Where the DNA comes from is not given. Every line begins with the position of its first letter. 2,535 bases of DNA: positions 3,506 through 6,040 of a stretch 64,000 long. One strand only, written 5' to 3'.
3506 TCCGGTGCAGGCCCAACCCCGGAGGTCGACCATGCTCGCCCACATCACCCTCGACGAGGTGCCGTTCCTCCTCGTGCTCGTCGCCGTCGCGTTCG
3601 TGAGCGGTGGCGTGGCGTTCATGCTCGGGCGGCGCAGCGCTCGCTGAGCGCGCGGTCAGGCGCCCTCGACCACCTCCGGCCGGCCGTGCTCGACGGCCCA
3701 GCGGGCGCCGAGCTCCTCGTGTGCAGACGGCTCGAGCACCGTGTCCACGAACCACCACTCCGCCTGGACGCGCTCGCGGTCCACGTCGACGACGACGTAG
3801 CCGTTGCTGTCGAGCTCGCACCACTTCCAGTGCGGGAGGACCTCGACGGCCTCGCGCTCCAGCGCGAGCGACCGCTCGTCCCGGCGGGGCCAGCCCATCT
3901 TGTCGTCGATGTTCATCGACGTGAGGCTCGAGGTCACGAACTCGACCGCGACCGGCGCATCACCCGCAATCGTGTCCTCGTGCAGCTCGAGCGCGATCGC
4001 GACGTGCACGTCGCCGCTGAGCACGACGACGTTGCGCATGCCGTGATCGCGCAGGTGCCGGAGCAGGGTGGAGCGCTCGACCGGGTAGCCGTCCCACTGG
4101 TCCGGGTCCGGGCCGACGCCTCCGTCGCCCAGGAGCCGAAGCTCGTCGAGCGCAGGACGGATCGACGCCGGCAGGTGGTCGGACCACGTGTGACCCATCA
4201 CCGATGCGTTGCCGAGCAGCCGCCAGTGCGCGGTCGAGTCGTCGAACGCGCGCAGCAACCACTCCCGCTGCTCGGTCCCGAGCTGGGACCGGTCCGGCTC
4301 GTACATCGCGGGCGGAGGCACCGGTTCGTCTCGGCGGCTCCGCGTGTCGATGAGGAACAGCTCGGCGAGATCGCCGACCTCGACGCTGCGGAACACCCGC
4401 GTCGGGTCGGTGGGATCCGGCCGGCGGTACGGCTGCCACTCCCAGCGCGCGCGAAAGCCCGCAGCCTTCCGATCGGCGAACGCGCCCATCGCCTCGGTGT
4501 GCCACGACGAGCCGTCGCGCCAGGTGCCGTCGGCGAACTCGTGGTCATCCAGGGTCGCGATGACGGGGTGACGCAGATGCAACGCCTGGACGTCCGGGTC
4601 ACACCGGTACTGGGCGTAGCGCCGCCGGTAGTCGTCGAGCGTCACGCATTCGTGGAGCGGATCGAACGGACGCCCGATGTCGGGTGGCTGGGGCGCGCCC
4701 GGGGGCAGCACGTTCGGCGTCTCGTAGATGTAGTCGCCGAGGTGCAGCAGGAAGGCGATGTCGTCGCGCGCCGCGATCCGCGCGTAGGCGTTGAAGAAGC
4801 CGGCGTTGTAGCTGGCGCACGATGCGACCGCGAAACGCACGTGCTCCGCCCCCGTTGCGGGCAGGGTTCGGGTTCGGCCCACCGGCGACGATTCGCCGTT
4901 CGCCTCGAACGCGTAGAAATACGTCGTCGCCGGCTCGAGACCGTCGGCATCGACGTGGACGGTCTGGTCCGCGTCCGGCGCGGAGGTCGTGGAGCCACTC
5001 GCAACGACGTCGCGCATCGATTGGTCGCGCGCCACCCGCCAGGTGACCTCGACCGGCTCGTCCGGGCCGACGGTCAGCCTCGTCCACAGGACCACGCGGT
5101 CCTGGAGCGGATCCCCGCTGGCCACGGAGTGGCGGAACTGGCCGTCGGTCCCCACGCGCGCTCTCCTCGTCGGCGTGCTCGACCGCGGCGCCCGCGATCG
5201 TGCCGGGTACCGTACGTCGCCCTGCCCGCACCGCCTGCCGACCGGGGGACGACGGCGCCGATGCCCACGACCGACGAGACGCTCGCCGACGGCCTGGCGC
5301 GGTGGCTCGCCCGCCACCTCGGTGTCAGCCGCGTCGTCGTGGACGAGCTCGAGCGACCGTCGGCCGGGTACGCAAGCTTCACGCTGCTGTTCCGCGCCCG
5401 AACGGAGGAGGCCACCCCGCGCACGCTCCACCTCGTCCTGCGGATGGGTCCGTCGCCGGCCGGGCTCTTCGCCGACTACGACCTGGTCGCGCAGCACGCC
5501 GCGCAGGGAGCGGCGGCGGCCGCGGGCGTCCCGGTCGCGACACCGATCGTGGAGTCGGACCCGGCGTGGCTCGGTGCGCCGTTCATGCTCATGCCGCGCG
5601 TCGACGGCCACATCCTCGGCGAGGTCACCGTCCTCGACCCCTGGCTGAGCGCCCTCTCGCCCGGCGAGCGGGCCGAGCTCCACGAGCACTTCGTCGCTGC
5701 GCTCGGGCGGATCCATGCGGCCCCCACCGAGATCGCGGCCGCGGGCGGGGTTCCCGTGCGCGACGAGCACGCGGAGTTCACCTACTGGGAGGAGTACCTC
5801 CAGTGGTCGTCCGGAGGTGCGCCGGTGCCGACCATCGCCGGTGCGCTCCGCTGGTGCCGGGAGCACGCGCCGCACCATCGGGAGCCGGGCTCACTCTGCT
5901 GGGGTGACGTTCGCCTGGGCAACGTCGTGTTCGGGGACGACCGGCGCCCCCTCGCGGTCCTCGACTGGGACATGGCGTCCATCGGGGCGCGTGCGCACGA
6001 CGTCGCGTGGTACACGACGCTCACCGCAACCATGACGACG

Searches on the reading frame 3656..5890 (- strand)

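Call 40: search_protein_families(library=pfam, proteins=[window:3656-5890:-], max_evalue=0.0001)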
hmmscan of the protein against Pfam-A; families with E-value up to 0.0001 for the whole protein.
window:3656-5890:- (744 aa): 3 families
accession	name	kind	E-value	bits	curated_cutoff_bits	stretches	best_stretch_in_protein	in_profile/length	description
PF09423.15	PhoD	-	1.3e-93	314.3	27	1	353-712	1-343/343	PhoD-like phosphatase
PF16655.11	PhoD_N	-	1.6e-31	109.2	30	1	254-342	1-90/90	PhoD-like phosphatase, N-terminal domain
PF16656.11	Pur_ac_phosph_N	-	2.4e-06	28.4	30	1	257-342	7-93/93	Purple acid Phosphatase, N-terminal domain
